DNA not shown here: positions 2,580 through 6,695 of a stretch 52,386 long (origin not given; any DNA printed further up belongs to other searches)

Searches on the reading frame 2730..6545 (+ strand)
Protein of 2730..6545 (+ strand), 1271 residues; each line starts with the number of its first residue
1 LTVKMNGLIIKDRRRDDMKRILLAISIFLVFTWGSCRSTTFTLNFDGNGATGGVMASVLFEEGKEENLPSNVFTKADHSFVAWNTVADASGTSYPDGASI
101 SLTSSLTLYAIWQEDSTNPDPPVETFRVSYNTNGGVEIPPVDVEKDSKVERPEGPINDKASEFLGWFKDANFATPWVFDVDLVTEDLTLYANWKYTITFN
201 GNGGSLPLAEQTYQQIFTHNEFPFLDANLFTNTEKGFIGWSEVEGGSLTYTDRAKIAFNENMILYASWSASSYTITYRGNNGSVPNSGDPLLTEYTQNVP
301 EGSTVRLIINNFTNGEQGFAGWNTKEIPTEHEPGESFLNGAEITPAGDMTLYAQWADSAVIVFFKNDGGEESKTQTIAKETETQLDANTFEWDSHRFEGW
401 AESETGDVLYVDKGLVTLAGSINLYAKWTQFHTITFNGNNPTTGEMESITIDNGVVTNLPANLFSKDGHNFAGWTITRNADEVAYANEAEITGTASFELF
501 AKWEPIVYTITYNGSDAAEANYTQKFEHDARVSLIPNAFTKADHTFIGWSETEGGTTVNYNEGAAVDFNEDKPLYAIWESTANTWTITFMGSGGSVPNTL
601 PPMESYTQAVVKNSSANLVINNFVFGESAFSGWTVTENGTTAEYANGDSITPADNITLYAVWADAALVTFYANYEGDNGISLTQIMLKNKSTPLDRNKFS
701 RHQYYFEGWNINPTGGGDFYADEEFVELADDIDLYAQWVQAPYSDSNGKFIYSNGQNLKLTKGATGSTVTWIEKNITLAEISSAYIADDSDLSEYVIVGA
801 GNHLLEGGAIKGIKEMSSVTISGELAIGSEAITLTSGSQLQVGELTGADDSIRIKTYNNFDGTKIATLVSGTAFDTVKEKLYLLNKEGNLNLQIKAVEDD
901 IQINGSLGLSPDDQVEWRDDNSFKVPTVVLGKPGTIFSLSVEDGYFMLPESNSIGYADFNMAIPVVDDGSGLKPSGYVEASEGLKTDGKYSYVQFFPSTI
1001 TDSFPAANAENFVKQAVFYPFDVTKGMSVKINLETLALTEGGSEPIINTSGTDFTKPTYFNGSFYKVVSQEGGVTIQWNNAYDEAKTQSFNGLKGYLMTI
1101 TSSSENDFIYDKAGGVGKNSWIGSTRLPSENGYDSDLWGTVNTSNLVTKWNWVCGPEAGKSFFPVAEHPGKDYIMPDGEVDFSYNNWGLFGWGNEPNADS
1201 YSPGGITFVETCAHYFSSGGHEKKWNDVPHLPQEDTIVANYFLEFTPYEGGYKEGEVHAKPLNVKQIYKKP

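Call 13: search_protein_families(library=pfam, proteins=[window:2730-6545:+], max_evalue=0.0001)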
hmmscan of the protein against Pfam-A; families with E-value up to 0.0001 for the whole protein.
window:2730-6545:+ (1271 aa): 1 family
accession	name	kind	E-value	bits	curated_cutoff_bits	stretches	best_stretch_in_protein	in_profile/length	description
PF09479.16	Flg_new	-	5.3e-71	235.1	27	8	126-191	1-64/65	Listeria-Bacteroides repeat domain (List_Bact_rpt)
